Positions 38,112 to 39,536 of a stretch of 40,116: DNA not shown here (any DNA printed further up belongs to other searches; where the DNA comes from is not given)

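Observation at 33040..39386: CoA-centred minus-strand cluster: a split HGD-D (radical dehydratase-like) pair wired to a PHP phosphoesterase, an alpha-only ADP-forming CoA-ligase module, CoaE and a methyltransferase, with no activator ATPase in view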

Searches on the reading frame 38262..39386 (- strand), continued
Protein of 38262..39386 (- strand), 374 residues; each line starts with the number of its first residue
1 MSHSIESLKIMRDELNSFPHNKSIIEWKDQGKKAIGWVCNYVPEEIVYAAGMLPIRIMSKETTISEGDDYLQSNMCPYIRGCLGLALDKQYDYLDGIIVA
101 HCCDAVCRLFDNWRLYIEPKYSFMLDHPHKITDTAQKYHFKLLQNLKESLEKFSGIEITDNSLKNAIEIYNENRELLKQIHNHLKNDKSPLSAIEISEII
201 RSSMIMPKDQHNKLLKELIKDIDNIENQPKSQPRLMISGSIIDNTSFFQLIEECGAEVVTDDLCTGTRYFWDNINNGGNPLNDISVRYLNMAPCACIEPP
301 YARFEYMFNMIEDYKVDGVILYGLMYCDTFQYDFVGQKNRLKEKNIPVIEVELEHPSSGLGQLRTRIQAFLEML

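Call 72: list_cluster_members(proteins=[window:38262-39386:-, window:37621-38265:-, window:34487-35707:-, window:28486-31197:+, window:524-1582:+, P0004, P0129, P0005, P0126])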
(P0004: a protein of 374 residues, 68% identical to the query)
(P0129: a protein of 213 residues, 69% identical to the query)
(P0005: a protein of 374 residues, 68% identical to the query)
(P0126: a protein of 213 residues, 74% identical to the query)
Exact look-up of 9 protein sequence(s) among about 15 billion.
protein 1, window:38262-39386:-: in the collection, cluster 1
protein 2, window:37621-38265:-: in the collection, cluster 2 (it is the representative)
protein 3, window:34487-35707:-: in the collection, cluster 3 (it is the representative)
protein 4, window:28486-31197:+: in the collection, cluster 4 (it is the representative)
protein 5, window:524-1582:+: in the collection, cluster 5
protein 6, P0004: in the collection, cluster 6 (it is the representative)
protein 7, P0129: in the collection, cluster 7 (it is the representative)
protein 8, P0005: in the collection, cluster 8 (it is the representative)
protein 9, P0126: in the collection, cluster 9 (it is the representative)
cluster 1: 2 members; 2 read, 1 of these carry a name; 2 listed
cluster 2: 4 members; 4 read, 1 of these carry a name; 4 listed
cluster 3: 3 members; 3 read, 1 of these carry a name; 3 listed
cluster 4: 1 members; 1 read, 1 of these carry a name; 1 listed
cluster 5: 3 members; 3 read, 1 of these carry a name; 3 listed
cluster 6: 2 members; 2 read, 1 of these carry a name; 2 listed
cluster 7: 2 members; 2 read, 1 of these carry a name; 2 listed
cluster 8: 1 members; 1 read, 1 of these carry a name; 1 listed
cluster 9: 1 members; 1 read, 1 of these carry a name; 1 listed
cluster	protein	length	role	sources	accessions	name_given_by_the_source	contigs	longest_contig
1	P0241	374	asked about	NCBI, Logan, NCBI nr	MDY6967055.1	MAG: 2-hydroxyacyl-CoA dehydratase family protein [Spirochaetota bacterium] | 2-hydroxyacyl-CoA dehydratase family protein [Spirochaetota bacterium]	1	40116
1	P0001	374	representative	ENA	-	-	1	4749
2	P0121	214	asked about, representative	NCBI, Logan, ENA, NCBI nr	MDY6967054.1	MAG: PHP domain-containing protein [Spirochaetota bacterium] | PHP domain-containing protein [Spirochaetota bacterium]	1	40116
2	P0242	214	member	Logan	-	-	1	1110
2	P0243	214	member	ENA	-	-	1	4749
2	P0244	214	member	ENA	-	-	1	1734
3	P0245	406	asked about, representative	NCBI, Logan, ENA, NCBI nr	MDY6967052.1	MAG: 2-hydroxyacyl-CoA dehydratase family protein [Spirochaetota bacterium] | 2-hydroxyacyl-CoA dehydratase family protein [Spirochaetota bacterium]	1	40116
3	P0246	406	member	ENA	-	-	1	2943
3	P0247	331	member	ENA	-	-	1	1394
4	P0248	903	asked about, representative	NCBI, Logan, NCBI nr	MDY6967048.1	MAG: pyruvate, phosphate dikinase [Spirochaetota bacterium] | pyruvate, phosphate dikinase [Spirochaetota bacterium]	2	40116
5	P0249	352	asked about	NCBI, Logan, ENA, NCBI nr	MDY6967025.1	MAG: branched-chain amino acid ABC transporter permease [Spirochaetota bacterium] | branched-chain amino acid ABC transporter permease [Spirochaetota bacterium]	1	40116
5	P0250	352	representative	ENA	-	-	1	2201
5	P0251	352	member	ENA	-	-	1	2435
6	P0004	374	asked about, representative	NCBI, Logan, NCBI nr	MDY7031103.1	MAG: 2-hydroxyacyl-CoA dehydratase family protein [Thermodesulfobacteriota bacterium] | 2-hydroxyacyl-CoA dehydratase family protein [Thermodesulfobacteriota bacterium]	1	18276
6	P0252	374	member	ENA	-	-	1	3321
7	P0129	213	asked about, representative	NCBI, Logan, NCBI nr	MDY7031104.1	MAG: PHP domain-containing protein [Thermodesulfobacteriota bacterium] | PHP domain-containing protein [Thermodesulfobacteriota bacterium]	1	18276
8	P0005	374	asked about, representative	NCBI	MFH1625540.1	MAG: 2-hydroxyacyl-CoA dehydratase family protein [Pseudomonadota bacterium]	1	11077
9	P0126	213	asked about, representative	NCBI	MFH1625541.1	MAG: PHP domain-containing protein [Pseudomonadota bacterium]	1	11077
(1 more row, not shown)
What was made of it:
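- Tried and rejected: The NCBI accessions of the window proteins (MDY6967025-55) and of two other MAGs were obtained (call 72).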

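Call 74: find_homologous_proteins(query=A3, max_evalue=1e-30)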
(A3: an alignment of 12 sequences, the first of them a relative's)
Query A3 (12 sequences) (261 aa, profile of the alignment): 8000 proteins with E <= 1e-30 among 8000 candidates; the best 120 are listed.
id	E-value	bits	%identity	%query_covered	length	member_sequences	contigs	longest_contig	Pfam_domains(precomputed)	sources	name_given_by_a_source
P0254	1.6e-128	445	50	99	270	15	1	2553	PF01869.27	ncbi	ncbi:MAG: acyl-CoA dehydratase activase, partial [Candidatus Freyarchaeota archaeon]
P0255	4.8e-126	437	49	99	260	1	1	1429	PF01869.27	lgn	-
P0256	1.9e-124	432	48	97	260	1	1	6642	PF01869.27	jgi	jgi:predicted CoA-substrate-specific enzyme activase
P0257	2.2e-124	432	48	99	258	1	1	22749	PF01869.27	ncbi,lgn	-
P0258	8.7e-116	404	55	98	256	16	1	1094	PF01869.27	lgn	-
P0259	7.5e-114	397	51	97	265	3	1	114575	PF01869.27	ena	-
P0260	8.4e-114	397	51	97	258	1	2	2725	PF01869.27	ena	-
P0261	2.0e-112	393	49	92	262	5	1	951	PF01869.27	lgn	-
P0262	5.1e-112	391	58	97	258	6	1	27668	PF01869.27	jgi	jgi:predicted CoA-substrate-specific enzyme activase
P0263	6.2e-112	391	53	96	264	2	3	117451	PF01869.27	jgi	-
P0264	6.4e-112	391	50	97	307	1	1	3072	PF01869.27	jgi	jgi:predicted CoA-substrate-specific enzyme activase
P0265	8.1e-112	391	50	99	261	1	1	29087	PF01869.27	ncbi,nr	ncbi:MAG TPA: 2-hydroxyglutaryl-CoA dehydratase [Firmicutes bacterium]|nr:2-hydroxyglutaryl-CoA dehy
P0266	8.3e-112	391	41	100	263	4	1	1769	PF01869.27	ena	-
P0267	8.6e-112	391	100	100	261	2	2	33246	PF01869.27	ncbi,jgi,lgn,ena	-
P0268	1.2e-111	390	51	97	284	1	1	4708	PF01869.27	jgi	jgi:predicted CoA-substrate-specific enzyme activase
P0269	1.4e-111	390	90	100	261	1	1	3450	PF01869.27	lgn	-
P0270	1.6e-111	390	50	99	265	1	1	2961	PF01869.27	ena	-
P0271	2.0e-111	389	51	92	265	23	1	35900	PF01869.27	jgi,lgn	-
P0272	2.7e-111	389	51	97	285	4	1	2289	PF01869.27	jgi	jgi:predicted CoA-substrate-specific enzyme activase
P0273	4.3e-111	388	56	98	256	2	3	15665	PF01869.27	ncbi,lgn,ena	-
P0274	4.6e-111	388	59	97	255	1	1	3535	PF01869.27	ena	-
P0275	5.0e-111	388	45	93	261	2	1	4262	PF01869.27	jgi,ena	-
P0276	8.4e-111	387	50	98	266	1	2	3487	PF01869.27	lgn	-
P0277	8.8e-111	387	44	97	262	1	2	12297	PF01869.27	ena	-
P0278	9.0e-111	387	56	97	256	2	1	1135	PF01869.27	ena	-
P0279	1.1e-110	387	47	98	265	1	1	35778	PF01869.27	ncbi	-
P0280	1.4e-110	387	48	97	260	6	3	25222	PF01869.27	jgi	jgi:predicted CoA-substrate-specific enzyme activase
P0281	2.5e-110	386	40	99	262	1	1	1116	PF01869.27,PF22521.3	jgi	-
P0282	2.6e-110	386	89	100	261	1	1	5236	PF01869.27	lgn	-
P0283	3.2e-110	385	51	97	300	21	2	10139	PF01869.27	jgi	jgi:predicted CoA-substrate-specific enzyme activase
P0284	3.4e-110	385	77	99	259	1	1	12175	PF01869.27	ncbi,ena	-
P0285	3.7e-110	385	49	97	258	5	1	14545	PF01869.27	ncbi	-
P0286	3.9e-110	385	52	97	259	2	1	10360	PF01869.27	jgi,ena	-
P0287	4.1e-110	385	40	99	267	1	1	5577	PF01869.27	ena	-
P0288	4.9e-110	385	48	93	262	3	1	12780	PF01869.27,PF22521.3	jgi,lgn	-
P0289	5.7e-110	385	60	97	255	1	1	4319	PF01869.27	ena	-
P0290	5.8e-110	385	50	97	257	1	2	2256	PF01869.27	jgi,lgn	-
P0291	7.2e-110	384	51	97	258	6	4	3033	PF01869.27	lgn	-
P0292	9.1e-110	384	50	93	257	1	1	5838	PF01869.27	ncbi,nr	ncbi:MAG TPA: 2-hydroxyglutaryl-CoA dehydratase [Firmicutes bacterium]|nr:2-hydroxyglutaryl-CoA dehy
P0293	9.8e-110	384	49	93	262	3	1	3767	PF01869.27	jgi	jgi:(R)-2-hydroxyacyl-CoA dehydratese activating ATPase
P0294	1.0e-109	384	54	96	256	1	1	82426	PF01869.27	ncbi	-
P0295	1.1e-109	384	50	99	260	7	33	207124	PF01869.27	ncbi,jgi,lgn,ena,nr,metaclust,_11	ncbi:MAG TPA: acyl-CoA dehydratase activase [Bacillota bacterium]|nr:2-hydroxyglutaryl-CoA dehydrata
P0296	1.5e-109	383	52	97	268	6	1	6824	PF01869.27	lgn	-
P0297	1.6e-109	383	53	96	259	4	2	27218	PF01869.27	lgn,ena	-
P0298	1.8e-109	383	50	97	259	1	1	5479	PF01869.27,PF22521.3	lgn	-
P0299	1.9e-109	383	81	100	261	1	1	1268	PF01869.27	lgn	-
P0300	1.9e-109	383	48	97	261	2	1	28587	PF01869.27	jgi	jgi:predicted CoA-substrate-specific enzyme activase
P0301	1.9e-109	383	55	98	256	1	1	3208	PF01869.27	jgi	-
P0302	2.2e-109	383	49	93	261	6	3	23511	PF01869.27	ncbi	ncbi:MAG: acyl-CoA dehydratase activase [Desulfotomaculales bacterium]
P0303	2.3e-109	383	51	97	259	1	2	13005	PF01869.27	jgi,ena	jgi:predicted CoA-substrate-specific enzyme activase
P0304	2.3e-109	383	47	92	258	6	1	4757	PF01869.27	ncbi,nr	ncbi:MAG: acyl-CoA dehydratase activase [Halobacteriota archaeon]|nr:acyl-CoA dehydratase activase [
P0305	2.4e-109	383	54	96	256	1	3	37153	PF01869.27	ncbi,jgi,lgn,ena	-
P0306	2.7e-109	382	48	97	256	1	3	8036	PF01869.27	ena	-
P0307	2.8e-109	382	53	96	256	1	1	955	PF01869.27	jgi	jgi:predicted CoA-substrate-specific enzyme activase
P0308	2.8e-109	382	50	97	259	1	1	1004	PF01869.27,PF22521.3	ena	-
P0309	2.8e-109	382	48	99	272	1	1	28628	PF01869.27,PF22521.3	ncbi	ncbi:MAG: acyl-CoA dehydratase activase [bacterium]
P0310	3.0e-109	382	53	96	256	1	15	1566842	PF01869.27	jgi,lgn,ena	jgi:predicted CoA-substrate-specific enzyme activase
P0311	3.0e-109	382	54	97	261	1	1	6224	PF01869.27,PF02782.23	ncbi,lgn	-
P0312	3.3e-109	382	53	96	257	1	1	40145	PF01869.27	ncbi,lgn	-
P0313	3.3e-109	382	51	97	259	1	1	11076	PF01869.27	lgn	-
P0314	3.4e-109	382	43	95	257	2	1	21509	PF01869.27,PF02782.23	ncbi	ncbi:MAG: acyl-CoA dehydratase activase [Candidatus Bathyarchaeia archaeon]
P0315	3.6e-109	382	51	97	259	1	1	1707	PF01869.27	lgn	-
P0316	3.7e-109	382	46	97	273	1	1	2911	PF01869.27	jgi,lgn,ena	-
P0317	3.8e-109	382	51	97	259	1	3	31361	PF01869.27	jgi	jgi:predicted CoA-substrate-specific enzyme activase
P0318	3.9e-109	382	47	99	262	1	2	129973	PF01869.27,PF22521.3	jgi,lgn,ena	jgi:predicted CoA-substrate-specific enzyme activase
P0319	3.9e-109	382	51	97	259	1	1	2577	PF01869.27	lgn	-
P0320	4.1e-109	382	50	97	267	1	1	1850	PF01869.27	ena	-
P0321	4.1e-109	382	50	92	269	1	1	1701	PF01869.27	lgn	-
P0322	4.2e-109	382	52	93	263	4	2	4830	PF01869.27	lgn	-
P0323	4.3e-109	382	48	97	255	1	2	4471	PF01869.27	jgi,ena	jgi:predicted CoA-substrate-specific enzyme activase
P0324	4.3e-109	382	50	97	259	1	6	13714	PF01869.27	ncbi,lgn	-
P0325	4.5e-109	382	51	97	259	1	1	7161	PF01869.27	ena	-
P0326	4.8e-109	382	50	97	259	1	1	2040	PF01869.27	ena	-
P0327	5.3e-109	381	48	93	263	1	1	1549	PF01869.27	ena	-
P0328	5.7e-109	381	50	97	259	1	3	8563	PF01869.27,PF22521.3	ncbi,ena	-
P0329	5.7e-109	381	48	97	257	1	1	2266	PF01869.27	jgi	jgi:(R)-2-hydroxyacyl-CoA dehydratese activating ATPase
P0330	5.8e-109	381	48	97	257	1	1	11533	PF01869.27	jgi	-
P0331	6.1e-109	381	51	97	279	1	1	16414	PF01869.27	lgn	-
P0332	6.2e-109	381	49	93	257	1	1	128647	PF01869.27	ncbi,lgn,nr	ncbi:MAG: 2-hydroxyglutaryl-CoA dehydratase [Firmicutes bacterium]|nr:2-hydroxyglutaryl-CoA dehydrat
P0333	6.5e-109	381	51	97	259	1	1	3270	PF01869.27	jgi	-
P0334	6.9e-109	381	48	93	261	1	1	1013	PF01869.27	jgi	-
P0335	6.9e-109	381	52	96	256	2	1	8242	PF01869.27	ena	-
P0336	7.0e-109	381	51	97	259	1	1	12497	PF01869.27,PF22521.3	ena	-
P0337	7.0e-109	381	50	97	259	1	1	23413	PF01869.27,PF22521.3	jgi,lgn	jgi:predicted CoA-substrate-specific enzyme activase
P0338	7.1e-109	381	48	97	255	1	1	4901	PF01869.27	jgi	jgi:predicted CoA-substrate-specific enzyme activase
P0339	7.4e-109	381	53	96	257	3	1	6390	PF01869.27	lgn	-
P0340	7.7e-109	381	52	97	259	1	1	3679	PF01869.27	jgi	jgi:predicted CoA-substrate-specific enzyme activase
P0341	7.8e-109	381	51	97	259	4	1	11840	PF01869.27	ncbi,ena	-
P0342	8.0e-109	381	51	97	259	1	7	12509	PF01869.27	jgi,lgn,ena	-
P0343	8.1e-109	381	50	97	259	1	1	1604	PF01869.27,PF22521.3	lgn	-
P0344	8.3e-109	381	52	99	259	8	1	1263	PF01869.27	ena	-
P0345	8.4e-109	381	52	96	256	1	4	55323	PF01869.27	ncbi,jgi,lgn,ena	-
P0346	8.4e-109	381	50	97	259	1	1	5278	PF01869.27,PF22521.3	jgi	jgi:predicted CoA-substrate-specific enzyme activase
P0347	8.6e-109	381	49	97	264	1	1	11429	PF01869.27,PF22521.3,PF02782.23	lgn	-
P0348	8.7e-109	381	50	97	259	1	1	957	PF01869.27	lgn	-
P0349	9.9e-109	381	50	97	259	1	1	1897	PF01869.27,PF22521.3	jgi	-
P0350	1.0e-108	381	50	97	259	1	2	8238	PF01869.27,PF22521.3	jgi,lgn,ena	jgi:(R)-2-hydroxyacyl-CoA dehydratese activating ATPase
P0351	1.0e-108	381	51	97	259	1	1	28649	PF01869.27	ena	-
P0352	1.0e-108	380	50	97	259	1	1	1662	PF01869.27,PF22521.3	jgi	jgi:predicted CoA-substrate-specific enzyme activase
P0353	1.1e-108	380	50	97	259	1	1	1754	PF01869.27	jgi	jgi:predicted CoA-substrate-specific enzyme activase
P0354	1.1e-108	380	50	97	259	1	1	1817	PF01869.27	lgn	-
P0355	1.1e-108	380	50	97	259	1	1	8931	PF01869.27,PF22521.3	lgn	-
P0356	1.2e-108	380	49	99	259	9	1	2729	PF01869.27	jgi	jgi:predicted CoA-substrate-specific enzyme activase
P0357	1.2e-108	380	53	97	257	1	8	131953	PF01869.27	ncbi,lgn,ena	ncbi:MAG: acyl-CoA dehydratase activase [Dethiobacteria bacterium]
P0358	1.3e-108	380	51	97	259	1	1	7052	PF01869.27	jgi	jgi:predicted CoA-substrate-specific enzyme activase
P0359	1.3e-108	380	51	97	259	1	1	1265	PF01869.27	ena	-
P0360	1.3e-108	380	50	97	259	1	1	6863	PF01869.27,PF22521.3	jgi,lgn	-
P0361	1.3e-108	380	51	97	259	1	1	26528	PF01869.27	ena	-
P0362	1.4e-108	380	48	97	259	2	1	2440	PF01869.27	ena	-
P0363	1.4e-108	380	50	97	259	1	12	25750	PF01869.27,PF22521.3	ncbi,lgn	-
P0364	1.4e-108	380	48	98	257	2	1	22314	PF01869.27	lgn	-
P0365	1.5e-108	380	50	97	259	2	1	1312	PF01869.27,PF22521.3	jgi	-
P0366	1.5e-108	380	50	97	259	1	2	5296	PF01869.27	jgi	jgi:predicted CoA-substrate-specific enzyme activase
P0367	1.6e-108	380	51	97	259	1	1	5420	PF01869.27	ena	-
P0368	1.7e-108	380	49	98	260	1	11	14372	PF01869.27,PF02782.23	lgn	-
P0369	1.7e-108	380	50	97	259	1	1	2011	PF01869.27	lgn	-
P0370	1.8e-108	380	49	97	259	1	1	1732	PF01869.27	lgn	-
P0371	1.8e-108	380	50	97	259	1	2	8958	PF01869.27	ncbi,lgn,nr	ncbi:MAG: acyl-CoA dehydratase activase [Deltaproteobacteria bacterium]|nr:acyl-CoA dehydratase acti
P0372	1.9e-108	380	50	97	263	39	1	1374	PF01869.27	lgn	-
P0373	1.9e-108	380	47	97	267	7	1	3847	PF01869.27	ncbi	-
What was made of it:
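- Tried and rejected: None of the listed hits that carried a source name was from Spirochaetota (call 74).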

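Call 75: list_cluster_members(proteins=[P0257, P0273, P0279, P0284, P0285, P0294, P0305, P0311, P0312, P0324])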
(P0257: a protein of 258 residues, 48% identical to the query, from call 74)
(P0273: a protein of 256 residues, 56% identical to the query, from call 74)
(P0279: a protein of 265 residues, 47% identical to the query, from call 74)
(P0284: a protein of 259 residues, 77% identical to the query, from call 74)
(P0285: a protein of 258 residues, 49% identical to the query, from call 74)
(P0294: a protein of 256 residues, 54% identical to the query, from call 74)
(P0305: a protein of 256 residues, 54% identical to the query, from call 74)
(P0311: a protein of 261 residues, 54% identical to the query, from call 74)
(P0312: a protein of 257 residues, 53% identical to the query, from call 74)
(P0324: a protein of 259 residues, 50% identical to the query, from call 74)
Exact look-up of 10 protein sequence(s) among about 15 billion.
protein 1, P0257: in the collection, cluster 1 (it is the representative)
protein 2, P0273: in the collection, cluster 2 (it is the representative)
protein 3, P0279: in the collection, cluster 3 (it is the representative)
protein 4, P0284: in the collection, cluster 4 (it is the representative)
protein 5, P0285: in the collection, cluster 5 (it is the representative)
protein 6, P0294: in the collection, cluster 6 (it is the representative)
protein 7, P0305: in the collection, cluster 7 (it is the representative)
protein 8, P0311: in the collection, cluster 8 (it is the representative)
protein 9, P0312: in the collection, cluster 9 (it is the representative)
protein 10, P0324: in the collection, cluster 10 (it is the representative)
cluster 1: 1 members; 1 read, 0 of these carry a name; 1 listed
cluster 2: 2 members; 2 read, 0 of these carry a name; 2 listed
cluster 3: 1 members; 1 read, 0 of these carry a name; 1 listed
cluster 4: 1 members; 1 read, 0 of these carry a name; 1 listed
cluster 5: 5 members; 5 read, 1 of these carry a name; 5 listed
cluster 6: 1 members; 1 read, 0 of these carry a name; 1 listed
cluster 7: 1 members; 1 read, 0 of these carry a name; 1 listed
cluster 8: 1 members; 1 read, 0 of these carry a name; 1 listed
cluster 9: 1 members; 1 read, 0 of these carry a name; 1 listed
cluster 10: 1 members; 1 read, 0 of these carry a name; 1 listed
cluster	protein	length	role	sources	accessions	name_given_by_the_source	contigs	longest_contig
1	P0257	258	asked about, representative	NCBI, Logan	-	-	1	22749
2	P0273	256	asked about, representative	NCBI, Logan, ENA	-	-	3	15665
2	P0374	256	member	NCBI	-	-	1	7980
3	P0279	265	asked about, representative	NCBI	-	-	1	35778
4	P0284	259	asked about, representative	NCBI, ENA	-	-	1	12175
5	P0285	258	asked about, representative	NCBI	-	-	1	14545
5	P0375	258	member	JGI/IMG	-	predicted CoA-substrate-specific enzyme activase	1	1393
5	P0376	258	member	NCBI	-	-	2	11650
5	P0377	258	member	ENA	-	-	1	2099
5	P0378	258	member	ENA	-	-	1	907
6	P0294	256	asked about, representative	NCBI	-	-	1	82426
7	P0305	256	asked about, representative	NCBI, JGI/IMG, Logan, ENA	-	-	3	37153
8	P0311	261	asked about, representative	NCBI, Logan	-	-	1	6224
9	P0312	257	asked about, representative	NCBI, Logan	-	-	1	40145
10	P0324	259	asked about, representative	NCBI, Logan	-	-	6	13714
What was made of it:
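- Tried and rejected: The unnamed NCBI hits carried no accession numbers (call 75).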
